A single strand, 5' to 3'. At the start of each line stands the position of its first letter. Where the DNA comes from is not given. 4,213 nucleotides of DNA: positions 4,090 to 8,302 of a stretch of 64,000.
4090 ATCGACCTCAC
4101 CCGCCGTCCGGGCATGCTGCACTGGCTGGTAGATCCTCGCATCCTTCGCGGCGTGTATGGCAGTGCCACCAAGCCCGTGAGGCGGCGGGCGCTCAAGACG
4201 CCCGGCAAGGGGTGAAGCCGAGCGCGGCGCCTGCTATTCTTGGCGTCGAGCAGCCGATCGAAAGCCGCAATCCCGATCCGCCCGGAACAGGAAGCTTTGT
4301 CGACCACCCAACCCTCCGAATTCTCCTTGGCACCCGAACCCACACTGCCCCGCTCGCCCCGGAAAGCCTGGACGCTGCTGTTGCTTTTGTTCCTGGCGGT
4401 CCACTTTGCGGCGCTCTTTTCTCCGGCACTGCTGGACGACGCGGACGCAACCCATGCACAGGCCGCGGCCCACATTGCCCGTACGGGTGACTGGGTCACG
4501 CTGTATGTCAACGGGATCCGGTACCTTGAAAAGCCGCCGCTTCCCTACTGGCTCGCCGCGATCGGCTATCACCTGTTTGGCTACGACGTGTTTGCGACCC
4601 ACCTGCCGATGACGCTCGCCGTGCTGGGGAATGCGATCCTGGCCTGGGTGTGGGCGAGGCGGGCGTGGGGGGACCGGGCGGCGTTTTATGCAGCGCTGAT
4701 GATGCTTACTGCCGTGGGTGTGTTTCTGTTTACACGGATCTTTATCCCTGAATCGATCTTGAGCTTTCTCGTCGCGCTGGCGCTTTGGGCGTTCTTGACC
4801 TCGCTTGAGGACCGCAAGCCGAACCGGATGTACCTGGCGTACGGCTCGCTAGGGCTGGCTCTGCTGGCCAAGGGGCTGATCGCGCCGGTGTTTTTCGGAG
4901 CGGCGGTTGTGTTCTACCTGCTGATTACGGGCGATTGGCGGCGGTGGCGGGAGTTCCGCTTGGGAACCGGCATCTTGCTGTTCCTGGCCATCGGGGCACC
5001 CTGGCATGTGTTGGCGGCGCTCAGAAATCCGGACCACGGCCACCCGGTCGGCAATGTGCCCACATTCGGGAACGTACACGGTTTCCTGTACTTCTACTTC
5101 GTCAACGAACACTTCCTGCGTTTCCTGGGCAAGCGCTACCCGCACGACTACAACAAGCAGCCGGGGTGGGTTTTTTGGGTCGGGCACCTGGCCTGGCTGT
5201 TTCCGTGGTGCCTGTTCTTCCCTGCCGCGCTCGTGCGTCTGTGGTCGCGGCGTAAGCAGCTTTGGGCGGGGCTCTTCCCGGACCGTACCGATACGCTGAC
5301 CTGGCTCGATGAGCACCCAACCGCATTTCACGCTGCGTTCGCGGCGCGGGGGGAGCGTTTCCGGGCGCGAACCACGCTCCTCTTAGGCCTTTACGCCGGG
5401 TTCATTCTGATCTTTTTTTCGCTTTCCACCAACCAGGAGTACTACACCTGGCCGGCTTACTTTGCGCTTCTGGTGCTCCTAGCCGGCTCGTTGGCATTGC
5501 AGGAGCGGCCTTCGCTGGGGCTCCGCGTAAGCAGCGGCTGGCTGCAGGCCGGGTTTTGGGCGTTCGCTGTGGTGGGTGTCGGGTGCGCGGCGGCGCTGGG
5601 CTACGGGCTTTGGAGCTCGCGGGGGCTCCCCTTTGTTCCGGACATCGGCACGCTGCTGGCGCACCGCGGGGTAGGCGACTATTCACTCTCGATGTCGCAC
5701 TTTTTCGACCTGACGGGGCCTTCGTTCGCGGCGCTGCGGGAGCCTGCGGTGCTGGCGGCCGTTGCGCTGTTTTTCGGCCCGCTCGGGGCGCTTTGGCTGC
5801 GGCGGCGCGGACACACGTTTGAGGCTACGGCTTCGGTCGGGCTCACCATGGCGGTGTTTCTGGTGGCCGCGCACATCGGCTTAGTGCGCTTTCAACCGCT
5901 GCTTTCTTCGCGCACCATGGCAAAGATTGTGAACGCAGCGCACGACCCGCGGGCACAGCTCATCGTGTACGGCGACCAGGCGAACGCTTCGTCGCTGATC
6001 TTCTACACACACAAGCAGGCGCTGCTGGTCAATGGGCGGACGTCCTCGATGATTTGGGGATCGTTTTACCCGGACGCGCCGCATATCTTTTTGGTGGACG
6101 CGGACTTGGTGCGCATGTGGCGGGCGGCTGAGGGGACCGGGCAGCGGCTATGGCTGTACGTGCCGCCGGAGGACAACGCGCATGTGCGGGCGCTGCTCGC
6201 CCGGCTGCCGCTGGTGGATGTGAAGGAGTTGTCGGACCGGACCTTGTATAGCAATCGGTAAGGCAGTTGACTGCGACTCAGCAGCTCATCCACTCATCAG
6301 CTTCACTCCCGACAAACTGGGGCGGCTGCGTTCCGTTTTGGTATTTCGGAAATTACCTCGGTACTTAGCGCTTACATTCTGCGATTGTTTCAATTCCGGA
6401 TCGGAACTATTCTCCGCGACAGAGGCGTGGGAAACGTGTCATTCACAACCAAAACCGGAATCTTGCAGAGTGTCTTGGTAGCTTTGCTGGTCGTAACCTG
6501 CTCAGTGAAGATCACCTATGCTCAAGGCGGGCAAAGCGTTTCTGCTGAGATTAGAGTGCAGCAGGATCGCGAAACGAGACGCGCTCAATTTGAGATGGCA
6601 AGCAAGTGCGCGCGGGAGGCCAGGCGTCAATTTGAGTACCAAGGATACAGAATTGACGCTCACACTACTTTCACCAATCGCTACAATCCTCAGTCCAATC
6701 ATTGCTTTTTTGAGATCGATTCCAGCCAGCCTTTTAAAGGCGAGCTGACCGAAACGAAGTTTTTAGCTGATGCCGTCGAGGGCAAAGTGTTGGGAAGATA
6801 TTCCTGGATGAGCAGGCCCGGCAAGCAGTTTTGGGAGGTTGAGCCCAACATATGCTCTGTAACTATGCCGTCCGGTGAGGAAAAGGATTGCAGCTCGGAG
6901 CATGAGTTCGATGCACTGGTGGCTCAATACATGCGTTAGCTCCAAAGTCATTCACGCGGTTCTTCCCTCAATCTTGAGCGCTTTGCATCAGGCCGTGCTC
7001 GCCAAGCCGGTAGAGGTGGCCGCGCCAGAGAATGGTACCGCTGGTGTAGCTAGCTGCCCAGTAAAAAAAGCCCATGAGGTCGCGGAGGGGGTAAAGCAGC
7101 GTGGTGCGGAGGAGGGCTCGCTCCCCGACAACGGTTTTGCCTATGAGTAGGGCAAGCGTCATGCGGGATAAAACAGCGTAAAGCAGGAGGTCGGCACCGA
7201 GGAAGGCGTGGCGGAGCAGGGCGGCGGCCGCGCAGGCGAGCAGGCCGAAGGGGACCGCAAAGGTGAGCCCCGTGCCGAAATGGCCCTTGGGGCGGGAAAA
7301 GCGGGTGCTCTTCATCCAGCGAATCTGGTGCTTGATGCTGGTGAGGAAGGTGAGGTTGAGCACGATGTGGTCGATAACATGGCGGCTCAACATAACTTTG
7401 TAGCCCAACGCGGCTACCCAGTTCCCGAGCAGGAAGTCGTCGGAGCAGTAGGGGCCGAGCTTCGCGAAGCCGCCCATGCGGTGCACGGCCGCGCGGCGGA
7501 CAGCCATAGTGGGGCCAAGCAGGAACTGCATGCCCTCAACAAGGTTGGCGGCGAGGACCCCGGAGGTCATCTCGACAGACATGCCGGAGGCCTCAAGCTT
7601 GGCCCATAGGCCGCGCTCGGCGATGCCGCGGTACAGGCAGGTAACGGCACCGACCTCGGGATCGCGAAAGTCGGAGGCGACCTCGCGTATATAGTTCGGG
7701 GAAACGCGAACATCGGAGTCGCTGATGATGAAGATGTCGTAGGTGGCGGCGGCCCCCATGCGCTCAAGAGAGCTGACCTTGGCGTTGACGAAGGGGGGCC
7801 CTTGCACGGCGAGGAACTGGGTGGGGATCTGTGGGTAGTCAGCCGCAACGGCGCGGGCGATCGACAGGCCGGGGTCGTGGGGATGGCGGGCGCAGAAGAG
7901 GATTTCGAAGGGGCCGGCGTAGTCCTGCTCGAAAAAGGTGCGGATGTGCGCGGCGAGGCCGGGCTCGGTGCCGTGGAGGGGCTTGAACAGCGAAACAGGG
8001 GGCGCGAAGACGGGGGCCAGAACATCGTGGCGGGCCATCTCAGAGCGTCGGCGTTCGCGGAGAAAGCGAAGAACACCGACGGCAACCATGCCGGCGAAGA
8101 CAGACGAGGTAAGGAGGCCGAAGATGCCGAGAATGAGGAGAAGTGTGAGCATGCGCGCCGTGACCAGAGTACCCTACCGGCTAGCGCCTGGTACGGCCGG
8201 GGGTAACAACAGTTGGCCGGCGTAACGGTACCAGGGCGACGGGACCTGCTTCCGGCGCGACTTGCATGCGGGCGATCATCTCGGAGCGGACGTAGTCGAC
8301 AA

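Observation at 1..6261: Complete-looking lipid-linked D-arabinofuranose (DPA-type) donor pathway plus a GT-C transferase in a probably non-actinobacterial genome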

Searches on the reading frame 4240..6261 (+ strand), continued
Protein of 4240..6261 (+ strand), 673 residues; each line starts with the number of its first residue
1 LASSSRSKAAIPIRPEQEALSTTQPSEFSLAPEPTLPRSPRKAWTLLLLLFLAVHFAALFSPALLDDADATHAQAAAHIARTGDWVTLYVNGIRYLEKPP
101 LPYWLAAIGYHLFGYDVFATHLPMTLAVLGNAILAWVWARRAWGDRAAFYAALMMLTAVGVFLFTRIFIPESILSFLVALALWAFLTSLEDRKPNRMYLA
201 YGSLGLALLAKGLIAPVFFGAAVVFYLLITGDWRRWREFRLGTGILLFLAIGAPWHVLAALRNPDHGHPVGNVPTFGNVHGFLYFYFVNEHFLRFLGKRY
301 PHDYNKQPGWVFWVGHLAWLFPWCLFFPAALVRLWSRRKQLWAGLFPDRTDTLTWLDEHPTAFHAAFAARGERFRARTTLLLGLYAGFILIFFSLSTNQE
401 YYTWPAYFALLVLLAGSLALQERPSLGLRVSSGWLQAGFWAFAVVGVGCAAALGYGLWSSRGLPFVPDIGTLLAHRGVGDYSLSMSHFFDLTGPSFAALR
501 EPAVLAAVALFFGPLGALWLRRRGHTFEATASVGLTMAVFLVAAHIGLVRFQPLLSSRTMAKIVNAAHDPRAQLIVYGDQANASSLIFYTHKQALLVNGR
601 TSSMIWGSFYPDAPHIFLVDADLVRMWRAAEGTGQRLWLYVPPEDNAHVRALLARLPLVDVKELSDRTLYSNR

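Call 63: predict_structure(alignment_id=A1)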
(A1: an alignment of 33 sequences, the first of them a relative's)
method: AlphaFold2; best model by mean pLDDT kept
length: 654 residues; sequences in the alignment: 33
mean_pLDDT: 75.2   pTM: 0.81
mean pLDDT of the five models: 75.2, 74.7, 74.2, 73.1, 70.2
residues with pLDDT >= 90: 179; 70-90: 259; 50-70: 130; < 50: 86
segments of 3 or more residues with pLDDT < 50: 1-11, 71-74, 145-148, 245-262, 280-285, 452-470, 581-596
pLDDT, mean of each block of 10 residues (from residue 1): 37 69 92 80 54 65 62 51 75 73 79 96 94 90 53 87 96 92 91 80 93 87 91 72 46 37 49 54 55 82 93 89 79 62 78 91 95 75 79 95 64 81 95 87 68 40 37 64 90 96 90 92 81 66 80 81 70 73 41 51 88 87 83 87 72 87
secondary structure, 60 per line:
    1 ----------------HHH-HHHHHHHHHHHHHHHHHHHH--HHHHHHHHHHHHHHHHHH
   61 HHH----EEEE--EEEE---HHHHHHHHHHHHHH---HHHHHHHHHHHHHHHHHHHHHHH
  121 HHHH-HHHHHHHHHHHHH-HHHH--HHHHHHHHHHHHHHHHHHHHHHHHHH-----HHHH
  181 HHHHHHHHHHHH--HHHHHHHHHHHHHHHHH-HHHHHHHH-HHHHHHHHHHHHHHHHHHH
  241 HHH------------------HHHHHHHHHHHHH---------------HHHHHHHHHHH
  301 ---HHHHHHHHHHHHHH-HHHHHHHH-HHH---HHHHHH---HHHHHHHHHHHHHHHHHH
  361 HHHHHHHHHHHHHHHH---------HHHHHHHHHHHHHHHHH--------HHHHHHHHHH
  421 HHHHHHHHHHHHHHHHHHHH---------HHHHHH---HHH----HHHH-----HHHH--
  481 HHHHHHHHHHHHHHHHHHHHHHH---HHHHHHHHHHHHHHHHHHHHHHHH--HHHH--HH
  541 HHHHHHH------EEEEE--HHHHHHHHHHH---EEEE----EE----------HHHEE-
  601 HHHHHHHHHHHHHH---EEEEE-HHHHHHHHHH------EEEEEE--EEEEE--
elements in order: H21-40 H43-63 E68-71 E74-77 H81-94 H98-124 H126-138 H140-143 H146-171 H177-192 H195-211 H213-220 H222-243 H262-274 H290-300 H304-317 H319-326 H334-339 H343-376 H386-402 H411-440 H450-455 H466-469 H475-478 H481-503 H507-530 H533-536 H539-547 E554-558 H561-571 E575-578 H601-614 E618-622 H624-633 E640-645 E648-652
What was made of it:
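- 4240..6261 (+): G5: ArnT-family (PMT_2) GT-C glycosyltransferase that depends on a polyprenyl-phosphate-sugar donor. Donor and acceptor are unknown. An alternative start is 4297. The AF2 model has pTM 0.81 (call 63).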

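Call 70: fold_search(model_id=the predicted structure, library=pdb)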
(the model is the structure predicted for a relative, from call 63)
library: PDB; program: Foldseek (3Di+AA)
matches with E <= 10: 321; with E <= 0.001: 9
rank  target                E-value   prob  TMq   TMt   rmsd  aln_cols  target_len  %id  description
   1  5f15                  3.9e-19  1.00  0.68  0.80   5.0       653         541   23  Crystal Structure of ArnT from Cupriavidus metallidurans bound to Undecaprenyl phosphate (released 2016-02-17)
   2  5ezm                  2.8e-18  1.00  0.66  0.79   5.3       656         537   23  Crystal Structure of ArnT from Cupriavidus metallidurans in the apo state (released 2016-02-17)
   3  9s6s_A                1.0e-04  1.00  0.42  0.49  14.8       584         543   14  Ternary cryo-EM structure of human ALG9 with Dol25-PP-GlcNAc2Man6, Dol25-P-Man and Fab (released 2026-03-18)
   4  9s6u_A                2.2e-04  1.00  0.43  0.50  13.6       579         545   13  Ternary cryo-EM structure of human ALG9 with Dol25-PP-GlcNAc2Man8, Dol25-P-Man and Fab (released 2026-03-18)
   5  9n9j_I                3.0e-04  1.00  0.35  0.33  23.2       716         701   12  Structure of a GRP94 folding intermediate engaged with a CCDC134- and FKBP11-bound secretory translocon (released 2025-11-19)
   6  8b6l_I                6.8e-04  1.00  0.36  0.34  22.3       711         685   10  Subtomogram average of the human Sec61-TRAP-OSTA-translocon (released 2022-12-07)
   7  8age_A                8.3e-04  1.00  0.41  0.41  13.8       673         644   10  Structure of yeast oligosaccharylransferase complex with acceptor peptide bound (released 2022-12-07)
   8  6s7o_A                8.3e-04  1.00  0.38  0.38  15.9       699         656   10  Cryo-EM structure of human oligosaccharyltransferase complex OST-A (released 2019-12-18)
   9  3rce_A                9.0e-04  1.00  0.39  0.37  14.7       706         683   10  Bacterial oligosaccharyltransferase PglB (released 2011-06-15)
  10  8pn9_A                1.1e-03  1.00  0.36  0.36  19.4       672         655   11  Structure of human oligosaccharyltransferase OST-A complex bound to NGI-1 (released 2024-05-08)
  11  6ezn_F                1.1e-03  1.00  0.40  0.40  14.9       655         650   10  Cryo-EM structure of the yeast oligosaccharyltransferase (OST) complex (released 2018-01-17)
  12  8agc_A                1.1e-03  1.00  0.36  0.34  21.6       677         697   12  Structure of yeast oligosaccharylransferase complex with lipid-linked oligosaccharide and non-acceptor peptide bound (released 2022-12-07)
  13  3wak                  1.4e-03  1.00  0.36  0.28  18.9       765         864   12  Crystal structure of the Archaeoglobus fulgidus oligosaccharyltransferase (O29867_ARCFU) in the apo form (released 2013-10-30)
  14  9i5k_A                1.6e-03  1.00  0.36  0.46   8.5       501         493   13  Structure of the Chaetomium thermophilum Pmt4 homodimer (C2 symmetry) (released 2025-12-24)
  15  7e9s_A                1.6e-03  1.00  0.33  0.27  21.8       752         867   12  Archaeal oligosaccharyltransferase AglB from Archaeoglobus fulgidus in complex with an inhibitory peptide and a dolich (released 2021-09-08)
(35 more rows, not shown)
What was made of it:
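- On Mycobacterial DPA pathway (equivalog level): Foldseek gives the Emb proteins at E 0.012-0.65 with TM about 0.33 (call 70).
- It is structurally remote from the Emb arabinosyltransferases (call 70).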

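Call 83: search_dna_similar(query=window:4297-6261:+, collection=plasmids, mode=protein, max_evalue=1e-8, max_rows=60)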
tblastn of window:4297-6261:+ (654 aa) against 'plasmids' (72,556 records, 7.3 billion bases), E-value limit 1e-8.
Records with a match: 183; places in all: 199; records where one place covers at least 80% of the query: 0.
Best place of each record, by identity: <60% 183.
By first word of the organism name: Ralstonia 135; Cupriavidus 17; Pantoea 16; Pseudomonas 6; Paracoccus 3; Proteus 2; Marinobacter 1; Variovorax 1; Sulfitobacter 1; Photobacterium 1.
By predicted mobility (MOB-suite, as given by PLSDB): mobilizable 113; non-mobilizable 56; conjugative 14.
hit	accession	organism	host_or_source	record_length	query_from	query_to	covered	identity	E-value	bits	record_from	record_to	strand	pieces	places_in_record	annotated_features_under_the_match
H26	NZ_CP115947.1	Ralstonia solanacearum MolK2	Musa sp.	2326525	63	380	49%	31.6%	4e-19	100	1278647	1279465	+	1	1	record has no annotation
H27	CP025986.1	Ralstonia solanacearum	Cucurbita maxima,culture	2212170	63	380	49%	29.4%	3e-19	100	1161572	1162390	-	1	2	4-amino-4-deoxy-L-arabinose transferase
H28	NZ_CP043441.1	Cupriavidus campinensis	cell culture,soil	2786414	63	380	49%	27.9%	2e-14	85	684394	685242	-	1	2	none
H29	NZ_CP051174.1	Ralstonia pseudosolanacearum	Whole organism,tomato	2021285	63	325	40%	33.6%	2e-13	82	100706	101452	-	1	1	none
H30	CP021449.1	Ralstonia solanacearum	sesame seedling,cell culture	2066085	63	325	40%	33.2%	3e-13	81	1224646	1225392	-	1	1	MarR family transcriptional regulator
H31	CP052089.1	Ralstonia solanacearum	tomato,cell culture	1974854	63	325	40%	33.2%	3e-13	81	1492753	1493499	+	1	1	none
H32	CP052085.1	Ralstonia solanacearum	tomato,cell culture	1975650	63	325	40%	33.2%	3e-13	81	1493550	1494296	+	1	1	none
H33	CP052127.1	Ralstonia solanacearum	tomato,cell culture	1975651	63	325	40%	33.2%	3e-13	81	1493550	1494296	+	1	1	glycosyltransferase family 39 protein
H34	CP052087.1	Ralstonia solanacearum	tomato,cell culture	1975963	63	325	40%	33.2%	3e-13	81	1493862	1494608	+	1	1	glycosyltransferase family 39 protein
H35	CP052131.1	Ralstonia solanacearum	tomato,cell culture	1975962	63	325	40%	33.2%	3e-13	81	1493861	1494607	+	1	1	glycosyltransferase family 39 protein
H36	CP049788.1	Ralstonia solanacearum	whole organism,isolated from the ...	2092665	63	325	40%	33.2%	3e-13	81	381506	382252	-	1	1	glycosyltransferase family 39 protein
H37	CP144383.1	Ralstonia solanacearum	tobacco,whole organism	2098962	63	325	40%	33.2%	3e-13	81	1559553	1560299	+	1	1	glycosyltransferase family 39 protein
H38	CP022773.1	Ralstonia solanacearum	Solanum tuberosum,single cell,Potato ...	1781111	63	325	40%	33.2%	3e-13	81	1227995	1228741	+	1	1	phospholipid carrier-dependent glycosyltransferase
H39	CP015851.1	Ralstonia solanacearum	Rhizoma kaempferiae,cell culture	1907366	63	325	40%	33.2%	3e-13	81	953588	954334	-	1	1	hypothetical protein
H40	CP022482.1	Ralstonia solanacearum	peanut,cell culture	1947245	63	325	40%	33.2%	3e-13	81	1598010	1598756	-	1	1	phospholipid carrier-dependent glycosyltransferase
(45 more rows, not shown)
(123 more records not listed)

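Call 86: find_encoding_contigs(protein=P0012, flank=10000, max_places=1)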
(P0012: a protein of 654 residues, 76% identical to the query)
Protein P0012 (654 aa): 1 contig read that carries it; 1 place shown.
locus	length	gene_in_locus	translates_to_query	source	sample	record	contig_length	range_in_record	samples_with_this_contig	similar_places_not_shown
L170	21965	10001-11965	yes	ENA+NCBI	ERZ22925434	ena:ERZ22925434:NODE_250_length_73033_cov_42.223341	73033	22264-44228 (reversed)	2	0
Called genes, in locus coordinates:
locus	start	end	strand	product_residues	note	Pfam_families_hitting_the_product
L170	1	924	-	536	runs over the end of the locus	PF02321:OEP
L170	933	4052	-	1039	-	PF00873:ACR_tran, PF03176:MMPL (weak)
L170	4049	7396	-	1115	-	PF00873:ACR_tran, PF03176:MMPL, PF00873:ACR_tran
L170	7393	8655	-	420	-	PF25917:BSH_RND, PF25876:HH_MFP_RND, PF25944:Beta-barrel_RND, PF25989:YknX_C (weak)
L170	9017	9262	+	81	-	-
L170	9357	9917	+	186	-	PF00300:His_Phos_1 (weak)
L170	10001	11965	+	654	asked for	PF13231:PMT_2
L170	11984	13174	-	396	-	PF13506:Glyco_transf_21, PF13641:Glyco_tranf_2_3, PF13632:Glyco_trans_2_3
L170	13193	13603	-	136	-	PF00376:MerR, PF13411:MerR_1, PF13591:MerR_2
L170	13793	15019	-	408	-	PF00226:DnaJ, PF01556:DnaJ_C, PF00684:DnaJ_CXXCXGXG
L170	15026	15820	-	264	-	PF01149:Fapy_DNA_glyco, PF06831:H2TH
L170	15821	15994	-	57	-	-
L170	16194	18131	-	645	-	PF00012:HSP70, PF06723:MreB_Mbl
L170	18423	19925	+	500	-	PF00083:Sugar_tr, PF05977:MFS_3 (faint), PF06609:TRI12 (weak), PF07690:MFS_1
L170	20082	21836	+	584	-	PF01593:Amino_oxidase, PF13450:NAD_binding_8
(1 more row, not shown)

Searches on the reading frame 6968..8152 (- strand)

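Call 3: search_protein_families(library=pfam, proteins=[window:6968-8152:-], max_evalue=0.01)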
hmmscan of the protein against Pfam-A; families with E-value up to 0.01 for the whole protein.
window:6968-8152:- (394 aa): 4 families
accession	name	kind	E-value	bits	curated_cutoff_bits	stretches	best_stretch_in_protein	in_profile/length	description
PF13506.12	Glyco_transf_21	-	1.1e-40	139.4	21.7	1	107-281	1-174/174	Glycosyl transferase family 21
PF13641.12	Glyco_tranf_2_3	-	6.8e-15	56.2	27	1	66-280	16-228/230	Glycosyltransferase like family 2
PF13632.12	Glyco_trans_2_3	-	3.9e-14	53.4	27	1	141-327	2-192/198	Glycosyl transferase family group 2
PF00535.33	Glycos_transf_2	-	0.00088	19.7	23.3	1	133-222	74-163/168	Glycosyl transferase family 2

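Call 4: search_protein_families(library=ncbifam, proteins=[window:6968-8152:-], max_evalue=0.01)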
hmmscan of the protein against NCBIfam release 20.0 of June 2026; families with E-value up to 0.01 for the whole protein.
window:6968-8152:- (394 aa): 5 families
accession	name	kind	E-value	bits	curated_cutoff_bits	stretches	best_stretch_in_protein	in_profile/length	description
TIGR03472.1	HpnI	equivalog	2e-85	286.9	310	1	34-390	27-371/373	bacteriohopanetetrol glucosamine biosynthesis glycosyltransferase HpnI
TIGR03469.1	HpnB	hypoth_equivalog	1.6e-07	30.7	379.25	1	25-164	17-162/386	hopene-associated glycosyltransferase HpnB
TIGR03965.1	mycofact_glyco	equivalog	1.1e-05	24.5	280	1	134-231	151-250/467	mycofactocin biosynthesis glycosyltransferase MftF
TIGR04242.1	nodulat_NodC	equivalog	0.0039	16.2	550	1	36-171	33-165/395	chitooligosaccharide synthase NodC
NF038299.1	EPS_HpsN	equivalog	0.0057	15.7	425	1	53-171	3-116/317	hormogonium polysaccharide biosynthesis glycosyltransferase HpsN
